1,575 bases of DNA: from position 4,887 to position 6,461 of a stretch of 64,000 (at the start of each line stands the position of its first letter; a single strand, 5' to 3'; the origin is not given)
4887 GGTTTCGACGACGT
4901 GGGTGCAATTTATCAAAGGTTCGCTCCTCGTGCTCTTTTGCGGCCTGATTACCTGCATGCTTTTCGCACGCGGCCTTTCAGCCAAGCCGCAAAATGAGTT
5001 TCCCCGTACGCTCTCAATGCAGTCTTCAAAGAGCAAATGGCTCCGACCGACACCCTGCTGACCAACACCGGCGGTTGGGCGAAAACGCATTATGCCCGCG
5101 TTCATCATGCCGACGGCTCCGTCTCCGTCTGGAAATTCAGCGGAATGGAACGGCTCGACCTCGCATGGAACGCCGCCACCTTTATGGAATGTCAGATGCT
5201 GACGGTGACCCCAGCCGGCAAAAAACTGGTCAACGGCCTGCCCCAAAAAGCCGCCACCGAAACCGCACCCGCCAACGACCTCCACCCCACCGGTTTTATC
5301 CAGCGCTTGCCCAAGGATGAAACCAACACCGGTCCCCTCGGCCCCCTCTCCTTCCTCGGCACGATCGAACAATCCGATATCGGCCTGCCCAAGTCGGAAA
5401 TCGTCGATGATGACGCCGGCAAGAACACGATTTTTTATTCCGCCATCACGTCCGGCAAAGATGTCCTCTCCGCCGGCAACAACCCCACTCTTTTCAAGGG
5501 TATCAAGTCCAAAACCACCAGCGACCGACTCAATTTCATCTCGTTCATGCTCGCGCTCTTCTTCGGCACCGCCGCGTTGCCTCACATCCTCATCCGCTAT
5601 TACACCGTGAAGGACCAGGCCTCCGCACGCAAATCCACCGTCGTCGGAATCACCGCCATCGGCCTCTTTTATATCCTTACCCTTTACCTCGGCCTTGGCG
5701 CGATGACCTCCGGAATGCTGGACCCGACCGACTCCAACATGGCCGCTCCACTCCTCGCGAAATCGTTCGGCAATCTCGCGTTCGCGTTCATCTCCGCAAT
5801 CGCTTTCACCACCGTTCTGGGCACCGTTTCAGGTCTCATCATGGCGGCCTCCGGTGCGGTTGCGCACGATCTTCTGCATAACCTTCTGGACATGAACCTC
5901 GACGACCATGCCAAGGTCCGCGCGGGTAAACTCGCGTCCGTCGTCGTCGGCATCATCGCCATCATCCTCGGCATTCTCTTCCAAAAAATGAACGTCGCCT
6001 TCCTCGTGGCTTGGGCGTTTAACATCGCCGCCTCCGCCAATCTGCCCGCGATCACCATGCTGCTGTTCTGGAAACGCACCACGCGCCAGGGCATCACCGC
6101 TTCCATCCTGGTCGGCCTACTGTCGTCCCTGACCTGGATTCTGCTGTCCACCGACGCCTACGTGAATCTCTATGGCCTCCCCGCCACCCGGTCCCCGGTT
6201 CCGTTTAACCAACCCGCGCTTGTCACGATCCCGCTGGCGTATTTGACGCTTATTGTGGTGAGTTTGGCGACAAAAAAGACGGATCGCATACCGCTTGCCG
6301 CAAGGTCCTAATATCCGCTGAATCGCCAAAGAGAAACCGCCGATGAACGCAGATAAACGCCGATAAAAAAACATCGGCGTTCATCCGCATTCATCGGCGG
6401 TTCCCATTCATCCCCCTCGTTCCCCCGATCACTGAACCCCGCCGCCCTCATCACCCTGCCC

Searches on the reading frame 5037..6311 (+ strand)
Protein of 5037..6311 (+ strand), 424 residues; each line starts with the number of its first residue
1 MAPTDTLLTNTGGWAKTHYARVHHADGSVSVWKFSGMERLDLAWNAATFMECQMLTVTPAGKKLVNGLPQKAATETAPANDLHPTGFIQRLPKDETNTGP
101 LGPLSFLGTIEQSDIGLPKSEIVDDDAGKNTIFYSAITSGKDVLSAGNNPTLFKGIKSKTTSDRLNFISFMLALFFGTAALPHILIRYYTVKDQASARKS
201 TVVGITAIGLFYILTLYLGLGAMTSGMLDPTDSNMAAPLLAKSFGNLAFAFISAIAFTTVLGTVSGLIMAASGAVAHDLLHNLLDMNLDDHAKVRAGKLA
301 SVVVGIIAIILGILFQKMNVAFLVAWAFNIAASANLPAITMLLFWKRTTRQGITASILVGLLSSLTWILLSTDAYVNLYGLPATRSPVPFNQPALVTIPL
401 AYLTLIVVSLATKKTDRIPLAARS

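Call 89: find_encoding_contigs(protein=window:5037-6311:+, flank=1000, max_places=3)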
Protein window:5037-6311:+ (424 aa): no gene with exactly this product is on record in the collection.
